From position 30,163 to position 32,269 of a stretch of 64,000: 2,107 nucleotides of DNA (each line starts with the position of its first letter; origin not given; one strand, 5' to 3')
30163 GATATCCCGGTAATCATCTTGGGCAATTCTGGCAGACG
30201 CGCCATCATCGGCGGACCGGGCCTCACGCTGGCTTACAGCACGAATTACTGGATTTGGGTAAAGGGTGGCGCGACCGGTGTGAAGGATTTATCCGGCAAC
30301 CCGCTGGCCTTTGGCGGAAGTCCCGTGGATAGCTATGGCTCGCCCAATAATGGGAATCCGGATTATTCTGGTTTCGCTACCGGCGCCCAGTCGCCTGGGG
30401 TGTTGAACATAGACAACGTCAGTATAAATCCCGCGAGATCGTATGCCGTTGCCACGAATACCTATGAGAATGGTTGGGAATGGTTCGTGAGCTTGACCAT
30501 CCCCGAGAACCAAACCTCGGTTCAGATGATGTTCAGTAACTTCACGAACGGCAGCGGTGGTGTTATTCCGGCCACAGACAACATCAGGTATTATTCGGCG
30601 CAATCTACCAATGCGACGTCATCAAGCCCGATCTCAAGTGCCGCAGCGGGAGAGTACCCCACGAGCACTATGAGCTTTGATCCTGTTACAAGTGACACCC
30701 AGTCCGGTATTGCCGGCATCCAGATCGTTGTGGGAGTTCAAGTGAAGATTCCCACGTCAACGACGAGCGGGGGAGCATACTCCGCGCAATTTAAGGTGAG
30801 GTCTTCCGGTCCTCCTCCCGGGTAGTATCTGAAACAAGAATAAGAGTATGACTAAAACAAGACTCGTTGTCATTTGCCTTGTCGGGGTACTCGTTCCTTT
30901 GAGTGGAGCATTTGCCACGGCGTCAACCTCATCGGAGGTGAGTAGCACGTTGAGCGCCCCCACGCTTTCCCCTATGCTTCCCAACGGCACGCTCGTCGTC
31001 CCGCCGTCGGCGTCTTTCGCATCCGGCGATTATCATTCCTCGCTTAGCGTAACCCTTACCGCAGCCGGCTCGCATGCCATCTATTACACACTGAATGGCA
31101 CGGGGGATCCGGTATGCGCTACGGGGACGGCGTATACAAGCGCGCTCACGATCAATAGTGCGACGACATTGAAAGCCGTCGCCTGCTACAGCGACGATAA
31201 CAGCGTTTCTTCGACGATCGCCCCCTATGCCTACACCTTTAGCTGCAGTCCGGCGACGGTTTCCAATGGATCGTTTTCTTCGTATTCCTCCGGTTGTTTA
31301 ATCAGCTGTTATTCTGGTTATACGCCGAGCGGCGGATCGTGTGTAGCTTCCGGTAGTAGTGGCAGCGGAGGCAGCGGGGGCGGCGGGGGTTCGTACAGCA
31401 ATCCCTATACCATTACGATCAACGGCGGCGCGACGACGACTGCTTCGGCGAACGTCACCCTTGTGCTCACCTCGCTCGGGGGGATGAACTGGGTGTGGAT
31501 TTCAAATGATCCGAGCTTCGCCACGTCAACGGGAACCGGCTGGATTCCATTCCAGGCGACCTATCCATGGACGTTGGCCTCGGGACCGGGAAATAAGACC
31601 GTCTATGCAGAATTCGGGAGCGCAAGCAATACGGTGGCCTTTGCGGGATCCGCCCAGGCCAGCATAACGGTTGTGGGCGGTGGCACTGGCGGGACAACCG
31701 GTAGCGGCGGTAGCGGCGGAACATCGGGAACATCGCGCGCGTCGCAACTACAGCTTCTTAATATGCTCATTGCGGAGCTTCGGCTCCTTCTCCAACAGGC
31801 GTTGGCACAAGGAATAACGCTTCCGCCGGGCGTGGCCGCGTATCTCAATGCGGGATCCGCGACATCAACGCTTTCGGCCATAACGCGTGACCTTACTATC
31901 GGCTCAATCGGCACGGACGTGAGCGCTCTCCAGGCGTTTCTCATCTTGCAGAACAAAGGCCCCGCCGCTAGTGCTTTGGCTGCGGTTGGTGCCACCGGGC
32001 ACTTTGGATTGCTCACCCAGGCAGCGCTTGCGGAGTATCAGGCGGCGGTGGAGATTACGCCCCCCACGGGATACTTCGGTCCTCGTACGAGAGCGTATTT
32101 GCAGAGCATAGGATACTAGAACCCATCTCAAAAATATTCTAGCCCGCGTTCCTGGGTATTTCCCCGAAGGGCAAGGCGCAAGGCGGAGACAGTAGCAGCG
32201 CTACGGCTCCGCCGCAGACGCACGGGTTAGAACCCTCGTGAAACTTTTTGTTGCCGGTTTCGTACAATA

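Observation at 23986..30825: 2279-aa secreted giant protein built from at least 12 near-identical 104-aa repeats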

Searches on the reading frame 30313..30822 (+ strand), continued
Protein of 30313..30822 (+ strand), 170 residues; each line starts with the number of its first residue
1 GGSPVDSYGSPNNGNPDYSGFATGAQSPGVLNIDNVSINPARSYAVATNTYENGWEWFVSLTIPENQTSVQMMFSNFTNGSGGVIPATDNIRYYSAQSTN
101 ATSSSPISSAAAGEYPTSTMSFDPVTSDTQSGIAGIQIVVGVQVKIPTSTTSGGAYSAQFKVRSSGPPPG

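Call 70: find_encoding_contigs(protein=P0197, flank=5000, max_places=2)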
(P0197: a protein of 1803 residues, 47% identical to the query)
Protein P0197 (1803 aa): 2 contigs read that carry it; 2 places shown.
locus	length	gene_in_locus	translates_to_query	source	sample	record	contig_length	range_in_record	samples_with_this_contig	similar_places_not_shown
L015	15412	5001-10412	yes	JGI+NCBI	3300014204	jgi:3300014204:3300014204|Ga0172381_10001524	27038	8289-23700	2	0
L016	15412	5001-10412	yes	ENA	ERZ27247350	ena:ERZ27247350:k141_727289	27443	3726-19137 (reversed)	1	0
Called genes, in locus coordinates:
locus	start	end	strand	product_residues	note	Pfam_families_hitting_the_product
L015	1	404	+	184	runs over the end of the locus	PF01765:RRF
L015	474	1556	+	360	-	PF02163:Peptidase_M50, PF00595:PDZ, PF13180:PDZ_2, PF17820:PDZ_6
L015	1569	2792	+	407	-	PF00587:tRNA-synt_2b, PF03129:HGTP_anticodon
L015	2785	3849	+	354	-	PF06723:MreB_Mbl, PF00012:HSP70, PF11104:PilM_2 (faint), PF14450:FtsA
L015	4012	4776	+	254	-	PF00989:PAS (faint), PF13426:PAS_9 (weak), PF14598:PAS_11 (faint), PF08447:PAS_3 (faint)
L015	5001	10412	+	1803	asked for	PF00036:EF-hand_1 (faint), PF16656:Pur_ac_phosph_N (weak)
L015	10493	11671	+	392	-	PF13287:Fn3_assoc, PF13290:CHB_HEX_C_1, PF01471:PG_binding_1 (weak)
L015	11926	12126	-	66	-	-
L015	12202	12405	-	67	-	-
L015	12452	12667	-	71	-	-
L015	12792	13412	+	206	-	-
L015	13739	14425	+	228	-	PF02698:DUF218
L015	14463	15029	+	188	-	-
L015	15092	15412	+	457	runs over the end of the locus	PF00303:Thymidylat_synt, PF14251:PterinBD-DUF4346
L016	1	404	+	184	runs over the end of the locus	PF01765:RRF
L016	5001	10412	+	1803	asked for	PF00036:EF-hand_1 (faint), PF16656:Pur_ac_phosph_N (weak)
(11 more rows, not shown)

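Call 72: find_encoding_contigs(protein=P0200, flank=5000, max_places=2)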
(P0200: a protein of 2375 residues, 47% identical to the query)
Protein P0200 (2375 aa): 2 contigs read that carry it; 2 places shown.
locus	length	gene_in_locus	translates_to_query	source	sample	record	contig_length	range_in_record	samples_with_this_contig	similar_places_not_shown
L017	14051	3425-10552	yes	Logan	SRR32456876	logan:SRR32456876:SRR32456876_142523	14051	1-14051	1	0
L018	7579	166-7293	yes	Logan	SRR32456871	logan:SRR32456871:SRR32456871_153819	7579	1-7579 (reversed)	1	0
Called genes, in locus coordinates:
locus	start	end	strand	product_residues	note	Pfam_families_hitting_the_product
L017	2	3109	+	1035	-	?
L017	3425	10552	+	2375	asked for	PF00041:fn3 (weak), PF13205:Big_5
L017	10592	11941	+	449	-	PF13290:CHB_HEX_C_1, PF13287:Fn3_assoc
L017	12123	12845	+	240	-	PF07719:TPR_2 (faint), PF13428:TPR_14 (faint)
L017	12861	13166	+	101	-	-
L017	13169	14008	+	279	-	PF01261:AP_endonuc_2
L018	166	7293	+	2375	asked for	PF00041:fn3 (weak), PF13205:Big_5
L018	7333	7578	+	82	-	?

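Call 73: find_encoding_contigs(protein=P0215, flank=5000, max_places=2)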
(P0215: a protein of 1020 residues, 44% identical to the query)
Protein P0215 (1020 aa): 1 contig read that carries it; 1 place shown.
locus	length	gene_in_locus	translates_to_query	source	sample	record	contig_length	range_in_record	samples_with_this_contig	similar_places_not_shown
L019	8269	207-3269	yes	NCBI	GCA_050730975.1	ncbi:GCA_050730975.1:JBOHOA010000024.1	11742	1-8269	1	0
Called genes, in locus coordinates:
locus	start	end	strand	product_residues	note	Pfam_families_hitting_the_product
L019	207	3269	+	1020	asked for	PF00041:fn3 (weak), PF16656:Pur_ac_phosph_N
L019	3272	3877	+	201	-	PF13290:CHB_HEX_C_1, PF13287:Fn3_assoc, PF00404:Dockerin_1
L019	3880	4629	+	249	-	-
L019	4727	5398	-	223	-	PF02368:Big_2, PF26918:Ig_Eae (weak), PF22359:Big-like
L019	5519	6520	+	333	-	PF01471:PG_binding_1 (weak)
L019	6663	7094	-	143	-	-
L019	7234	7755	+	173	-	PF01025:GrpE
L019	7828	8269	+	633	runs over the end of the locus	PF00012:HSP70, PF06723:MreB_Mbl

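Call 74: find_encoding_contigs(protein=P0221, flank=5000, max_places=2)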
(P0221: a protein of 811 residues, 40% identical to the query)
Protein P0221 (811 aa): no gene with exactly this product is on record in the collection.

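Call 75: search_protein_families(library=pfam, proteins=[L013:9706-10395:+, L013:10404-11117:+, L014:10447-11067:+, L014:11073-11795:+, L019:3272-3874:+, L019:3880-4626:+, L017:10592-11938:+, L015:10493-11668:+, L019:5519-6517:+], max_evalue=0.1)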
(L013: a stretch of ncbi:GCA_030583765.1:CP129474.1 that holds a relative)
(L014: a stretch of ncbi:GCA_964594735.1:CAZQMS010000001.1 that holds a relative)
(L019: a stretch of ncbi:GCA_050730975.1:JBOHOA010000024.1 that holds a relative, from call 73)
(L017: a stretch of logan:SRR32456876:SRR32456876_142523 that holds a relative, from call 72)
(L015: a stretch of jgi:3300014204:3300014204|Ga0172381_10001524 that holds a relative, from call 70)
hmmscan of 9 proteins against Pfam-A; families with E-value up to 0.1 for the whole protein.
L013:9706-10395:+ (230 aa): 6 families
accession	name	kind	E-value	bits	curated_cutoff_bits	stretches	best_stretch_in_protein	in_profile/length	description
PF00404.24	Dockerin_1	-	3.6e-08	33.9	22.9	1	178-225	1-53/57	Dockerin type I domain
PF13290.12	CHB_HEX_C_1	-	4.5e-08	33.4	22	1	51-120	1-67/67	Chitobiase/beta-hexosaminidase C-terminal domain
PF13287.12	Fn3_assoc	-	1.1e-07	32.2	23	1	62-123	1-59/59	Fn3 associated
PF13517.12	FG-GAP_3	-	0.0002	22.3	26.9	1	152-190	27-60/61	FG-GAP-like repeat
PF00036.39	EF-hand_1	-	0.016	15.1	25.4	0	180-197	10-27/29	EF hand domain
PF13202.12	EF-hand_5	-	0.05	13.6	25.9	0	178-195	7-24/25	EF hand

L013:10404-11117:+ (238 aa): 1 family
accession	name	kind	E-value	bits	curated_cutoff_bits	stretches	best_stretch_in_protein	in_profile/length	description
PF00963.24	Cohesin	-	8.2e-08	33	24.1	1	24-135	2-120/139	Cohesin domain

L014:10447-11067:+ (207 aa): 3 families
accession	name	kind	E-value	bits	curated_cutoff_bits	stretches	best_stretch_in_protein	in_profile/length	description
PF13290.12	CHB_HEX_C_1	-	2.4e-14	53.4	22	1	46-103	1-58/67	Chitobiase/beta-hexosaminidase C-terminal domain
PF13287.12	Fn3_assoc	-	5.1e-09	36.5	23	1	57-114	1-59/59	Fn3 associated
PF00404.24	Dockerin_1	-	0.0063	17.1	22.9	1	161-201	7-52/57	Dockerin type I domain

L014:11073-11795:+ (241 aa): 2 families
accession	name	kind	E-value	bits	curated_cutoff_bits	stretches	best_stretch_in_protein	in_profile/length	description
PF00963.24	Cohesin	-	1.9e-08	35.1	24.1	1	25-149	2-138/139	Cohesin domain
PF02368.24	Big_2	-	0.021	15.2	22.8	0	111-130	51-70/79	Bacterial Ig-like domain (group 2)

L019:3272-3874:+ (201 aa): 9 families
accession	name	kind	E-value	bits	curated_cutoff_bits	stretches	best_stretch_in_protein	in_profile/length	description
PF13290.12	CHB_HEX_C_1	-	4.2e-14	52.7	22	1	50-115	1-65/67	Chitobiase/beta-hexosaminidase C-terminal domain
PF13287.12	Fn3_assoc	-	1.9e-10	41.1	23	1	61-120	1-59/59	Fn3 associated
PF00404.24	Dockerin_1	-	6.7e-09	36.2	22.9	1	150-195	2-52/57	Dockerin type I domain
PF13517.12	FG-GAP_3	-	0.00021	22.2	26.9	0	142-161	41-60/61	FG-GAP-like repeat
PF00036.39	EF-hand_1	-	0.0016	18.3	25.4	0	151-168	10-27/29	EF hand domain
PF13202.12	EF-hand_5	-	0.0022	17.9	25.9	0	179-192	8-21/25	EF hand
PF13499.12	EF-hand_7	-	0.016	16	30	0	151-167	50-66/67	EF-hand domain pair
PF13405.12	EF-hand_6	-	0.052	13.8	25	0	151-170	10-29/30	EF-hand domain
PF01839.29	FG-GAP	-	0.071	13.5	22.1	1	146-161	4-19/37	FG-GAP repeat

L019:3880-4626:+ (249 aa): 1 family
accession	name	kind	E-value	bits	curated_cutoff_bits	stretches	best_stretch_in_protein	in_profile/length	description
PF00963.24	Cohesin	-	2.7e-05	24.8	24.1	1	29-140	2-123/139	Cohesin domain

L017:10592-11938:+ (449 aa): 3 families
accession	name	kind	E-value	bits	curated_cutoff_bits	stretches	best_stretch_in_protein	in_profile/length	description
PF13290.12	CHB_HEX_C_1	-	4.6e-10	39.7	22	1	55-116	1-59/67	Chitobiase/beta-hexosaminidase C-terminal domain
PF13287.12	Fn3_assoc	-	5.7e-09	36.4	23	1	66-129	1-59/59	Fn3 associated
PF01471.23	PG_binding_1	-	4.3e-05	24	23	1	370-419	2-42/57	Putative peptidoglycan binding domain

L015:10493-11668:+ (392 aa): 3 families
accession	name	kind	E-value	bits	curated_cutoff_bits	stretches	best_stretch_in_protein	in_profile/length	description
PF13290.12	CHB_HEX_C_1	-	1.2e-10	41.6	22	1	52-112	2-61/67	Chitobiase/beta-hexosaminidase C-terminal domain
PF13287.12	Fn3_assoc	-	2.3e-10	40.8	23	1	62-116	1-54/59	Fn3 associated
PF01471.23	PG_binding_1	-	1.9e-07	31.6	23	1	317-355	3-39/57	Putative peptidoglycan binding domain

L019:5519-6517:+ (333 aa): 2 families
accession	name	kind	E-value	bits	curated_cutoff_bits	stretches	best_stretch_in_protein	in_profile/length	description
PF01471.23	PG_binding_1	-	4.8e-08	33.5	23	1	182-230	2-42/57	Putative peptidoglycan binding domain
PF25472.1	DUF7902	-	0.027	15.1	26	1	289-331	8-50/85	Domain of unknown function (DUF7902)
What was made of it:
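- On Cohesin-dockerin system: Pfam finds a cohesin domain in the next gene of L013, L014 and L019 (call 75).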

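Call 78: find_encoding_contigs(protein=P0344, flank=5000, max_places=2)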
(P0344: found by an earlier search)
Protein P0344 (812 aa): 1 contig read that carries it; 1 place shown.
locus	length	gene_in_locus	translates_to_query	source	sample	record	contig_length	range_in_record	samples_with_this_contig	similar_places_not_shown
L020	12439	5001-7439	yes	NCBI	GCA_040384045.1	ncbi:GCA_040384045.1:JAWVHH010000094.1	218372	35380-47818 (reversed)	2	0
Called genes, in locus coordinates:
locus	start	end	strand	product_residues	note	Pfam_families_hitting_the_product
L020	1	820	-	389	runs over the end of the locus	PF07690:MFS_1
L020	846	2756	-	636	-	PF00753:Lactamase_B, PF23023:Anti-Pycsar_Apyc1 (faint), PF12706:Lactamase_B_2, PF22505:RNase_J_b_CASP, PF07521:RMMBL (weak), PF17770:RNase_J_C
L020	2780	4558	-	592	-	PF00496:SBP_bac_5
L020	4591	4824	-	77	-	PF03840:SecG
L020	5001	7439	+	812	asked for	PF16403:Bact_surface_Ig-like, PF02494:HYR (weak), PF16403:Bact_surface_Ig-like, PF18676:MBG_2, PF18887:MBG_3, PF18657:YDG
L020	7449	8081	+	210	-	PF13290:CHB_HEX_C_1, PF13287:Fn3_assoc, PF00404:Dockerin_1 (weak)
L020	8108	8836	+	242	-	-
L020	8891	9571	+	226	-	-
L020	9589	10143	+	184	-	PF04011:LemA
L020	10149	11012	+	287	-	PF04536:TPM_phosphatase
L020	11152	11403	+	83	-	-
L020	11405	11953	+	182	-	PF00218:IGPS (weak)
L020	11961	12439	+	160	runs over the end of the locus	PF00293:NUDIX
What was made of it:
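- Tried and rejected: Look-up of P0221 failed (call 74); its cluster-mate P0344 worked (call 78).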

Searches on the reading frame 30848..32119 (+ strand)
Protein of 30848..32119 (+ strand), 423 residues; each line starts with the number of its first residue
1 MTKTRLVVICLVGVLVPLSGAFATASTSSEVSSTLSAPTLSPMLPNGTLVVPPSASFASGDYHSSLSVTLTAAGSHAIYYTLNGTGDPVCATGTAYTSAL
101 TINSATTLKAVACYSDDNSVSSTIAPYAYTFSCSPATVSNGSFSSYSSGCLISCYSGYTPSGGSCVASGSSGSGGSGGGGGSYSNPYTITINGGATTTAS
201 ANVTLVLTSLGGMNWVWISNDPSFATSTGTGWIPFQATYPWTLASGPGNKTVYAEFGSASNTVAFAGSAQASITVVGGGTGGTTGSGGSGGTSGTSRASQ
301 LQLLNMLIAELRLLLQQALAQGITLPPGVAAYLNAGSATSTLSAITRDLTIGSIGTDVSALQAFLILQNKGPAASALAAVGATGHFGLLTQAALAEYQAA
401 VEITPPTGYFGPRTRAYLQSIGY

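Call 12: search_protein_families(library=pfam, proteins=[window:30848-32119:+], max_evalue=0.001)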
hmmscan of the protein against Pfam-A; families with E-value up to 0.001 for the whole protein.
window:30848-32119:+ (423 aa): 3 families
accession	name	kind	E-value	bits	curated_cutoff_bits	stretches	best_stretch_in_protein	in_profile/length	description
PF13290.12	CHB_HEX_C_1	-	1.2e-08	35.2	22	1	58-119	2-62/67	Chitobiase/beta-hexosaminidase C-terminal domain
PF13287.12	Fn3_assoc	-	5.5e-08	33.2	23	1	68-118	1-50/59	Fn3 associated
PF01471.23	PG_binding_1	-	3.4e-05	24.4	23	1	356-416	3-55/57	Putative peptidoglycan binding domain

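Call 14: find_related_loci(query=window:30848-32119:+, collection=genome_contigs, flank=10000)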
Query window:30848-32119:+ (423 aa) in genome_contigs; peptide patterns used: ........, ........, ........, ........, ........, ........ (x = any residue, [..] = any of these).
410 stretches matched a pattern, but none encodes a relative of the query by tblastn (E <= 1e-3).

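Call 49: search_protein_families(library=pfam, proteins=[window:30848-32116:+], max_evalue=1)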
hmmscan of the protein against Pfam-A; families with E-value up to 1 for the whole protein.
window:30848-32116:+ (423 aa): 4 families
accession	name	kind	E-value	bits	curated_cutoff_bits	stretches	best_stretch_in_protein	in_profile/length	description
PF13290.12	CHB_HEX_C_1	-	1.2e-08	35.2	22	1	58-119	2-62/67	Chitobiase/beta-hexosaminidase C-terminal domain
PF13287.12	Fn3_assoc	-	5.5e-08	33.2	23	1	68-118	1-50/59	Fn3 associated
PF01471.23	PG_binding_1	-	3.4e-05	24.4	23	1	356-416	3-55/57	Putative peptidoglycan binding domain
PF12662.13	cEGF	-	0.2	12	26.6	1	153-166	5-20/24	Complement Clr-like EGF-like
